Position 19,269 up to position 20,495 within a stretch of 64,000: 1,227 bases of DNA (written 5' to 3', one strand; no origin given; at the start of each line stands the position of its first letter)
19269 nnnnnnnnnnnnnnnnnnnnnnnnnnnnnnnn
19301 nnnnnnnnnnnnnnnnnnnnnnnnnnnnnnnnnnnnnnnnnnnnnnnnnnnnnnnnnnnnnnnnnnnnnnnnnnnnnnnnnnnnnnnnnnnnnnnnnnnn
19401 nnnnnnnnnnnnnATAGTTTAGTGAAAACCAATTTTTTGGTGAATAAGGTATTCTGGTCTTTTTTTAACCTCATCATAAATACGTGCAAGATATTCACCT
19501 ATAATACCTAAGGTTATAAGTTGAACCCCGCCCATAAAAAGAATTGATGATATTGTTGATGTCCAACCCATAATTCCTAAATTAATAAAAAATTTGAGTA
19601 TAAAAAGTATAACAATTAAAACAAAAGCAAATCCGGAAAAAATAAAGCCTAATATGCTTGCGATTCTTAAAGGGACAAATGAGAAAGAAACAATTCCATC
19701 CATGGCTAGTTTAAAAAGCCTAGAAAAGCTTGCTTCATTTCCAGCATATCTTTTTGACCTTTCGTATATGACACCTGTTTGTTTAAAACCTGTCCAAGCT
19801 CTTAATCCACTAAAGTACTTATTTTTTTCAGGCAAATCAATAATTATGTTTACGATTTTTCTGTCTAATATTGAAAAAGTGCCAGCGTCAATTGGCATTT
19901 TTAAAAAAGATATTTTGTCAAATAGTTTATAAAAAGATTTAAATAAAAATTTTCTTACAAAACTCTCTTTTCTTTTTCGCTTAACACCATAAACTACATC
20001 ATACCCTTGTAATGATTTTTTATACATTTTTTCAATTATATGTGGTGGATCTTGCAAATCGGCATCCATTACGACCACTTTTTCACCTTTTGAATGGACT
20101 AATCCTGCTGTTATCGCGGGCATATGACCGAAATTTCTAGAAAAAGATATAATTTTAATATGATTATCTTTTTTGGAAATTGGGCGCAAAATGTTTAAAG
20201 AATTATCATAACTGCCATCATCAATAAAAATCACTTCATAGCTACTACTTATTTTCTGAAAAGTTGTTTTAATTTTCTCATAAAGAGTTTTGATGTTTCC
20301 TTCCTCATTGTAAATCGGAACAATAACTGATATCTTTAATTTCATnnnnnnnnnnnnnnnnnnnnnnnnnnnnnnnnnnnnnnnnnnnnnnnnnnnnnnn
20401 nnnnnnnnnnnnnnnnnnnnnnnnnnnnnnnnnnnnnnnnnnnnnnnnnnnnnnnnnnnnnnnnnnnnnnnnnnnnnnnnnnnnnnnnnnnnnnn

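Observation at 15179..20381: Two GtrB/ArnC-type polyprenyl-phosphate sugar synthases interleaved with GT2s and membrane-anchored methyltransferases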

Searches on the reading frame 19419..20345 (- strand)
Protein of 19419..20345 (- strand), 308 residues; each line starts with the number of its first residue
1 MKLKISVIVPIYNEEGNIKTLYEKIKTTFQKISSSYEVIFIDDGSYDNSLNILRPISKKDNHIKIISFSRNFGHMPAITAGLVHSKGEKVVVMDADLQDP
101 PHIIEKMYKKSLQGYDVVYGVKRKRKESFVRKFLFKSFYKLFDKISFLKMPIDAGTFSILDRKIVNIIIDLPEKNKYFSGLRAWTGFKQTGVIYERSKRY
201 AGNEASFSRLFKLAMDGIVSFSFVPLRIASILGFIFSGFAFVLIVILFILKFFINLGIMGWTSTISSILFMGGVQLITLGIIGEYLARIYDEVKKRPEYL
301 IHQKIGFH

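Call 4: search_protein_families(library=pfam, proteins=[window:19419-20345:-], max_evalue=0.01)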
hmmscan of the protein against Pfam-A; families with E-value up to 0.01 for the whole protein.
window:19419-20345:- (308 aa): 2 families
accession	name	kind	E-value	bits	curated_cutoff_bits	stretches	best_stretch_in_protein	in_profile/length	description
PF00535.33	Glycos_transf_2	-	1.2e-30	107.1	23.3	1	6-165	1-164/168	Glycosyl transferase family 2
PF10111.15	Glyco_tranf_2_2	-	9.3e-07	29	27.3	1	6-109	1-104/276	Glycosyltransferase like family 2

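Call 5: search_protein_families(library=ncbifam, proteins=[window:19419-20345:-], max_evalue=0.01)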
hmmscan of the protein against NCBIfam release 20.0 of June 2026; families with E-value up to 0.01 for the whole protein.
window:19419-20345:- (308 aa): 22 families
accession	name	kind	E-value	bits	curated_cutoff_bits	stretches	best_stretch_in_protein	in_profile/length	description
NF047588.1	GlcsyltransPgfSStrep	equivalog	1.1e-77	261.4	500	1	3-303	1-304/308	glycosyltransferase PgfS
NF007986.1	PRK10714.1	equivalog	1.1e-53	182.3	529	1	4-305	7-312/316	undecaprenyl-phosphate 4-deoxy-4-formamido-L-arabinose transferase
TIGR03937.1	PgaC_IcaA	equivalog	8.3e-16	57.9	422.3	1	4-97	46-136/407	poly-beta-1,6-N-acetyl-D-glucosamine synthase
NF007482.0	PRK10073.1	equivalog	1.1e-13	50.9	423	1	3-110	6-105/334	glycosyltransferase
NF047683.1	TeichurnBiosyTuaG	equivalog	2.1e-11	43.9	400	1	4-106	7-106/252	teichuronic acid biosynthesis protein TuaG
NF041875.1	EPS_EpsD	equivalog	2.8e-11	43.4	370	1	5-117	1-110/325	exopolysaccharide biosynthesis glycosyltransferase EpsD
TIGR04283.1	glyco_like_mftF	equivalog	1.6e-09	37.7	182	1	5-109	1-95/221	TIGR04283 family arsenosugar biosynthesis glycosyltransferase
NF050050.1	ProtGlycPglI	equivalog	1.1e-07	31.5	500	1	4-130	3-127/306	GalNAc(5)-diNAcBac-PP-undecaprenol beta-1,3-glucosyltransferase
TIGR03111.1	glyc2_xrt_Gpos1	hypoth_equivalog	1.4e-07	30.7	363.95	1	4-111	50-156/439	TIGR03111 family XrtG-associated glycosyltransferase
TIGR04242.1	nodulat_NodC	equivalog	4.3e-07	29.2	550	1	5-110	50-155/395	chitooligosaccharide synthase NodC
NF010496.0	PRK13915.1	equivalog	9.7e-07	28.1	262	1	3-117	31-148/307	glucosyl-3-phosphoglycerate synthase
NF053739.1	GlytfEpsEBac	equivalog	1.4e-06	27.5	450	1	4-105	2-101/265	glycosyltransferase EpsE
NF038299.1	EPS_HpsN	equivalog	1.5e-05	24.1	425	1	4-110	2-105/317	hormogonium polysaccharide biosynthesis glycosyltransferase HpsN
NF045692.1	OglycostaseCruG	equivalog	3e-05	23.1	600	1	4-118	42-160/386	2'-O-glycosyltransferase CruG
NF038302.1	EPS_HpsE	equivalog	3.2e-05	23.1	300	1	4-102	2-102/307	hormogonium polysaccharide biosynthesis glycosyltransferase HpsE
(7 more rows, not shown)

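Call 7: search_solved_structures(query=window:19419-20345:-, max_evalue=0.001, show_alignments=2)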
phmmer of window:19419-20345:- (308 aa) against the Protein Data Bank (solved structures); distinct sequences matched with E-value up to 0.001: 18.
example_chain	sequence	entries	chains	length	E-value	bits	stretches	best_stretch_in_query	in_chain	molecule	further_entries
5ekp_C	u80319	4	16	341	4.3e-79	269.5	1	3-304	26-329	Uncharacterized glycosyltransferase sll0501 | Glycosyltransferase sll0501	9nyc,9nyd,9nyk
9nye_A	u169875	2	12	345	4.5e-79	269.5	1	3-304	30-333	Glycosyltransferase sll0501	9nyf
5eke_A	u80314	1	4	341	5.4e-79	269.2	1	3-304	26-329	Uncharacterized glycosyltransferase sll0501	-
9hwj_A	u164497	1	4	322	1.2e-47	166.3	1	4-305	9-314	Undecaprenyl-phosphate 4-deoxy-4-formamido-L-arabinose transferase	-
9bhc_C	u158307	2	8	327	8.1e-46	160.3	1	4-305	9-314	Undecaprenyl-phosphate 4-deoxy-4-formamido-L-arabinose transferase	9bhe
8vxh_A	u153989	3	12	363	1.2e-45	159.8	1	4-305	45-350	Undecaprenyl-phosphate 4-deoxy-4-formamido-L-arabinose transferase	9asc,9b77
5mlz_A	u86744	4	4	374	1.4e-16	64.3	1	2-138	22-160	Dolichol monophosphate mannose synthase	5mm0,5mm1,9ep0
5hea_A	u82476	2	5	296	4.8e-10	42.9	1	5-112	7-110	Putative glycosyltransferase (GalT1)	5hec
3bcv_A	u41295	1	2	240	1.1e-05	28.6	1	4-110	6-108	Putative glycosyltransferase protein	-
2z87_A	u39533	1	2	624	1.9e-05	27.8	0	5-109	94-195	Chondroitin synthase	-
2z86_A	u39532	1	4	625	1.9e-05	27.8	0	5-109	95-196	Chondroitin synthase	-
8bz8_A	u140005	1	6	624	2e-05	27.7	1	3-121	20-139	Glycosyltransferase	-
8bz4_A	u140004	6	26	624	2e-05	27.7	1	3-121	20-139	Glycosyltransferase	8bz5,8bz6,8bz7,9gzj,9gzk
9omm_A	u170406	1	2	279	0.00022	24.3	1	4-121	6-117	Glycosyltransferase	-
9omh_A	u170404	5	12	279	0.00022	24.3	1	4-121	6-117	Glycosyltransferase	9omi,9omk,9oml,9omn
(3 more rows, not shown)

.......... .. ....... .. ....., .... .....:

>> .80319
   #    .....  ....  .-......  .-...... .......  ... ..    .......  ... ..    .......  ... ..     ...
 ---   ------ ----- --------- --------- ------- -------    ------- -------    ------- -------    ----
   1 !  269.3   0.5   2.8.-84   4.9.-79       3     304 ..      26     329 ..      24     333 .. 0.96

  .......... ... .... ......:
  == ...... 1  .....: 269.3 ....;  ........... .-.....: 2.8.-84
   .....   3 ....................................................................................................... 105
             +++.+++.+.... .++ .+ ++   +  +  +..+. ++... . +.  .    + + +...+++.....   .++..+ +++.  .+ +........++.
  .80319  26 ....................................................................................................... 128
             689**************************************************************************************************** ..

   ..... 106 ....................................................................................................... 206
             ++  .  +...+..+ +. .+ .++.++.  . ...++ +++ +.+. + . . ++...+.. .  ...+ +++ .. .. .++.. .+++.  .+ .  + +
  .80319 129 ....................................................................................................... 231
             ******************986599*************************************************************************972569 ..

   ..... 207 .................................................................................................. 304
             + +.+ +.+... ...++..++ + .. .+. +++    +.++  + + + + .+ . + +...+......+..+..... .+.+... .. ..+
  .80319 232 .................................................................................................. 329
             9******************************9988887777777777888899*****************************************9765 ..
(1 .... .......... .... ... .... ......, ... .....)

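Call 19: find_encoding_contigs(protein=window:19419-20345:-, flank=3000, max_places=6)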
Protein window:19419-20345:- (308 aa): 24 contigs read that carry it; 3 places shown.
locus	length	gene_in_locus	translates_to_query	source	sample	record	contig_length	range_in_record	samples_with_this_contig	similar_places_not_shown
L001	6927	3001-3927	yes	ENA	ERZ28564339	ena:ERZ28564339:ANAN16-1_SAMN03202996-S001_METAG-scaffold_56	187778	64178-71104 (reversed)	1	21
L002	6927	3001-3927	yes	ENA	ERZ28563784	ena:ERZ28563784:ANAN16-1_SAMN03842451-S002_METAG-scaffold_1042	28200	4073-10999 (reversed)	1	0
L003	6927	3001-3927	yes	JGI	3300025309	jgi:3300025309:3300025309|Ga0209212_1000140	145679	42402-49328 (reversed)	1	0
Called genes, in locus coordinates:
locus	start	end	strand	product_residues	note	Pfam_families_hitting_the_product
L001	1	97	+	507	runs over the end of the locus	-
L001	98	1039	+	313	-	PF01073:3Beta_HSD (faint), PF01370:Epimerase, PF16363:GDP_Man_Dehyd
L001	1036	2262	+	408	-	PF00535:Glycos_transf_2, PF10111:Glyco_tranf_2_2 (weak)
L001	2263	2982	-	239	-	PF01209:Ubie_methyltran (weak), PF13489:Methyltransf_23, PF00891:Methyltransf_2, PF05175:MTS, PF13847:Methyltransf_31, PF08241:Methyltransf_11, PF08242:Methyltransf_12, PF13649:Methyltransf_25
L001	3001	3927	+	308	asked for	PF00535:Glycos_transf_2, PF10111:Glyco_tranf_2_2 (weak)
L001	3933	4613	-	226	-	PF13489:Methyltransf_23, PF01209:Ubie_methyltran, PF13847:Methyltransf_31, PF08241:Methyltransf_11, PF08242:Methyltransf_12, PF13649:Methyltransf_25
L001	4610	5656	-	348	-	PF00535:Glycos_transf_2, PF10111:Glyco_tranf_2_2, PF13641:Glyco_tranf_2_3, PF13632:Glyco_trans_2_3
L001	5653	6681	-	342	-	PF00535:Glycos_transf_2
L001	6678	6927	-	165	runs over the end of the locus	-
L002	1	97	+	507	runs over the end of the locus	-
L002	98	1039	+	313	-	PF01073:3Beta_HSD (faint), PF01370:Epimerase, PF16363:GDP_Man_Dehyd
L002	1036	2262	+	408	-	PF00535:Glycos_transf_2, PF10111:Glyco_tranf_2_2 (weak)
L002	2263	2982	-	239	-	PF01209:Ubie_methyltran (weak), PF13489:Methyltransf_23, PF00891:Methyltransf_2, PF05175:MTS, PF13847:Methyltransf_31, PF08241:Methyltransf_11, PF08242:Methyltransf_12, PF13649:Methyltransf_25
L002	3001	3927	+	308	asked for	PF00535:Glycos_transf_2, PF10111:Glyco_tranf_2_2 (weak)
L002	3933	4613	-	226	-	PF13489:Methyltransf_23, PF01209:Ubie_methyltran, PF13847:Methyltransf_31, PF08241:Methyltransf_11, PF08242:Methyltransf_12, PF13649:Methyltransf_25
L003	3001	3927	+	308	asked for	PF00535:Glycos_transf_2, PF10111:Glyco_tranf_2_2 (weak)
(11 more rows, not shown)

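Call 57: find_related_loci(query=window:19419-20345:-, collection=genome_contigs, flank=10000)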
Query window:19419-20345:- (308 aa) in genome_contigs; peptide patterns used: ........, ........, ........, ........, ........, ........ (x = any residue, [..] = any of these).
563 stretches matched a pattern; 112 encode a relative of the query (tblastn E <= 1e-3); the best 80 are kept; 80 distinct loci.
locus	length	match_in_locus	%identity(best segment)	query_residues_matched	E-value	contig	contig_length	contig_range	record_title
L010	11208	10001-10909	45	3-303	3e-91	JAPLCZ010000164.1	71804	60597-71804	MAG: Bacteroidetes bacterium isolate LacPavin_0920_WC57_MAG_38_8 LacPavin_0920_WC57_scaffold_270981, whole genome shotgu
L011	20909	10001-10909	46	3-302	8e-91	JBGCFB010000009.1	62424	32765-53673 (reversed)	MAG: Bacteroidia bacterium isolate SGMAG-32 contig9, whole genome shotgun sequence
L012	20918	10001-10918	43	2-303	1e-85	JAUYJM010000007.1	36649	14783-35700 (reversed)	MAG: bacterium isolate C24_metabat.bin.140 C24_k141_149253, whole genome shotgun sequence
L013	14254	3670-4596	40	2-307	3e-79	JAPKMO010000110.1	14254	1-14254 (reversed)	MAG: Anaerolineae bacterium isolate AMX57 NODE_110_length_14254_cov_1.544897:GC=0.586, whole genome shotgun sequence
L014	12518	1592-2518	40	2-307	8e-79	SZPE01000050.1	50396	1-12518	Anaerolineae bacterium CFX8 ZYPT4scaffold_666, whole genome shotgun sequence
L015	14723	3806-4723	40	2-304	2e-78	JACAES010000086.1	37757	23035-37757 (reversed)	MAG: Chloroflexota bacterium isolate L.E.CH.71 k119_221696, whole genome shotgun sequence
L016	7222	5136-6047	40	4-304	3e-78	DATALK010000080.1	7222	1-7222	MAG TPA_asm: Phototrophicaceae bacterium isolate SMAG_U6962 k141_414095, whole genome shotgun sequence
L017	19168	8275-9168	41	5-302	5e-70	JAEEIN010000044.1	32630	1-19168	MAG: Lachnospiraceae bacterium isolate Tb.RUG.147 k141_2797321_flag=1_multi=34.4392_len=32630, whole genome shotgun sequ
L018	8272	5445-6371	42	3-308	6e-69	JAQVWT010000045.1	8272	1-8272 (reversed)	MAG: Bacilli bacterium isolate STF2_109 NODE_27965_length_8272_cov_5.896010_Sandtown_F2, whole genome shotgun sequence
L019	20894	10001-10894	43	5-302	3e-68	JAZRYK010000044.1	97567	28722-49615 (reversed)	MAG: Lachnospiraceae bacterium isolate T1900044950_TA20190003.MAGScoT_cleanbin_000007 SGB_3590_k141_882044, whole genome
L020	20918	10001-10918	40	4-304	3e-66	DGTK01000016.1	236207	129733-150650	MAG TPA_asm: Lachnospiraceae bacterium UBA4338 UBA4338_contig_6487, whole genome shotgun sequence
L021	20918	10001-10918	40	4-304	1e-66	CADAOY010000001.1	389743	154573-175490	MAG: uncultured Lachnospiraceae bacterium isolate RUG13496 genome assembly, contig: RUG13496_asm_1, whole genome shotgun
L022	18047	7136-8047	38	1-303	1e-70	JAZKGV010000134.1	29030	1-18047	MAG: Bacteroidota bacterium isolate DC_RB_04_SPN110320-bin068_1 DCRB04SPN_B068_1_000000000134, whole genome shotgun sequ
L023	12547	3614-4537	40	3-307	1e-65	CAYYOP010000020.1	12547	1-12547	MAG TPA_asm: uncultured Muribaculaceae bacterium isolate SRP294416_co2_107 genome assembly, contig: NODE_6721_length_125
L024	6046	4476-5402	38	3-307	8e-65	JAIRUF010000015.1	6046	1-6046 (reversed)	MAG: Oscillospiraceae bacterium isolate Cx337_bin21 k119_3085342, whole genome shotgun sequence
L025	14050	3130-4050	43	3-305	1e-64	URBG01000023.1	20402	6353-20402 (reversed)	uncultured Tenericutes bacterium isolate UMGS841 genome assembly, contig: NODE_984_length_20402_cov_3.672532, whole geno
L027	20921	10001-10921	42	3-305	3e-64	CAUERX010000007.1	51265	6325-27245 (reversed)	MAG TPA_asm: uncultured bacterium isolate ERR10149238_bin.39_MetaWRAP_v1.3_MAG genome assembly, contig: ERZ19085884.457,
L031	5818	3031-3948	40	4-304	1e-62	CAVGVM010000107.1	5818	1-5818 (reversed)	Lachnospiraceae bacterium isolate SRR8978446_cleanbin_000006 genome assembly, contig: Spades_SRR8978446_contig_876, whol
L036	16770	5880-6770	40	3-301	4e-56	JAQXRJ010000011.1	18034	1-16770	MAG: bacterium isolate SUG1454 k141_6778424, whole genome shotgun sequence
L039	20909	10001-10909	36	1-303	5e-54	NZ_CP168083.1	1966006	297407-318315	Mycoplasma sp. P36-A1 chromosome, complete genome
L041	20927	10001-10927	36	1-307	2e-53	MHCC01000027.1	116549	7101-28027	MAG: Candidatus Blackburnbacteria bacterium RIFCSPLOWO2_01_FULL_40_20 rifcsplowo2_01_scaffold_934, whole genome shotgun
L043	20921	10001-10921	34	4-307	5e-49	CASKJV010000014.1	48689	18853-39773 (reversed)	MAG: uncultured Clostridia bacterium isolate 2B-dyr24-06_101207.3_1677751166 genome assembly, contig: NODE_79_length_486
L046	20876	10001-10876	35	5-300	5e-47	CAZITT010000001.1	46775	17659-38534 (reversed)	MAG TPA_asm: uncultured Muribaculaceae bacterium isolate SRP192927_co4_637 genome assembly, contig: NODE_995_length_4677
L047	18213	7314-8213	35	1-307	7e-46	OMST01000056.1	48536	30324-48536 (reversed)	uncultured Clostridiales bacterium isolate RUG840 genome assembly, contig: k87_25729638, whole genome shotgun sequence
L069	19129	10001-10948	34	1-304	6e-54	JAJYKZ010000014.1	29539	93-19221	MAG: bacterium isolate DBS2-1.bin57 NODE_2649_length_29539_cov_2.343975, whole genome shotgun sequence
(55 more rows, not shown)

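Call 59: search_protein_families(library=pfam, proteins=[L025:4049-4507:+, L027:10920-11369:+, L031:3956-4387:+, L036:6800-7210:+, L039:10971-11492:+, L069:10967-11458:+, L046:10848-11297:+, L047:8212-8712:+, L043:10969-11424:+, L041:12508-12939:+], max_evalue=0.01)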
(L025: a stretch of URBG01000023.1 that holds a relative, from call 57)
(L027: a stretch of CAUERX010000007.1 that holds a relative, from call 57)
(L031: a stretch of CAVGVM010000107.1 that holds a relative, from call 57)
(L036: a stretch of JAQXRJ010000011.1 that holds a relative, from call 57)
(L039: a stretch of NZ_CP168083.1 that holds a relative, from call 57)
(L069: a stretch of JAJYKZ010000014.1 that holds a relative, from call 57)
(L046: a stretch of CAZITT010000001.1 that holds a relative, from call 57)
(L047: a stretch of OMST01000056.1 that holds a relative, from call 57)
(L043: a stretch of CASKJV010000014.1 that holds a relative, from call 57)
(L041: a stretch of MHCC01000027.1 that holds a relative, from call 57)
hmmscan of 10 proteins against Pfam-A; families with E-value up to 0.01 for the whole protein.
L025:4049-4507:+ (152 aa): 1 family
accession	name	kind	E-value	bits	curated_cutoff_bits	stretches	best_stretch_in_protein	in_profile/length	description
PF04138.20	GtrA_DPMS_TM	-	3.5e-24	85.7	26.1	1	25-146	2-117/117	GtrA/DPMS, transmembrane domain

L027:10920-11369:+ (149 aa): 1 family
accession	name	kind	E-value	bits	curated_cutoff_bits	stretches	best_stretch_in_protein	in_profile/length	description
PF04138.20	GtrA_DPMS_TM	-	3.6e-24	85.7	26.1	1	22-143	2-117/117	GtrA/DPMS, transmembrane domain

L031:3956-4387:+ (143 aa): 1 family
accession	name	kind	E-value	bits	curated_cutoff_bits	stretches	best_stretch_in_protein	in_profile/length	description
PF04138.20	GtrA_DPMS_TM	-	8.6e-25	87.6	26.1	1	18-139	2-117/117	GtrA/DPMS, transmembrane domain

L036:6800-7210:+ (136 aa): 1 family
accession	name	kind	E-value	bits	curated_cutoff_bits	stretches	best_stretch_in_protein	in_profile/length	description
PF04138.20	GtrA_DPMS_TM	-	2.6e-23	82.9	26.1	1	21-134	2-117/117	GtrA/DPMS, transmembrane domain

L039:10971-11492:+ (173 aa): 2 families
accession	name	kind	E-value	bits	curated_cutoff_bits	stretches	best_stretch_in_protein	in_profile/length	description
PF04138.20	GtrA_DPMS_TM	-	1.6e-16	61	26.1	1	48-157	1-115/117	GtrA/DPMS, transmembrane domain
PF00892.27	EamA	-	1.2e-05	26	28.2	1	21-114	37-128/135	EamA-like transporter family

L069:10967-11458:+ (163 aa): 2 families
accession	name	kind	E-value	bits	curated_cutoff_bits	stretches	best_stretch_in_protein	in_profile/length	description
PF01569.27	PAP2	-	4.8e-16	59.1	27.2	1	43-148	9-127/130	PAP2 superfamily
PF14360.12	PAP2_C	-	0.003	18.5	27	1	89-139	16-69/74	PAP2 superfamily C-terminal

L046:10848-11297:+ (149 aa): 1 family
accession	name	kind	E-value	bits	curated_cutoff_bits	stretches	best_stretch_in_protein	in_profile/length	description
PF04138.20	GtrA_DPMS_TM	-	1.1e-24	87.3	26.1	1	34-146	2-117/117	GtrA/DPMS, transmembrane domain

L047:8212-8712:+ (166 aa): 1 family
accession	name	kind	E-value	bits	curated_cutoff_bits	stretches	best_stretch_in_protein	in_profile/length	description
PF14110.11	DUF4282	-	0.0014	19.6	27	1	107-161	26-85/86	Domain of unknown function (DUF4282)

L043:10969-11424:+ (151 aa): 3 families
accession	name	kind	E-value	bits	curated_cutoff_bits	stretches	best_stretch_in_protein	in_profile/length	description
PF18895.5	T4SS_pilin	-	4.7e-05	23.8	26.6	1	78-132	8-63/71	Type IV secretion system pilin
PF04893.22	Yip1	-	0.00037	20.9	28.6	1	18-138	11-115/173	Yip1 domain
PF04956.18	TrbC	-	0.00094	19.8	27.9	1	70-138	32-96/98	TrbC/VIRB2 pilin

L041:12508-12939:+ (143 aa): 1 family
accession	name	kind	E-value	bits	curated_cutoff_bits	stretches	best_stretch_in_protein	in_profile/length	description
PF07884.19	VKOR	-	5.7e-23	82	27.5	1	9-133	2-133/134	Vitamin K epoxide reductase family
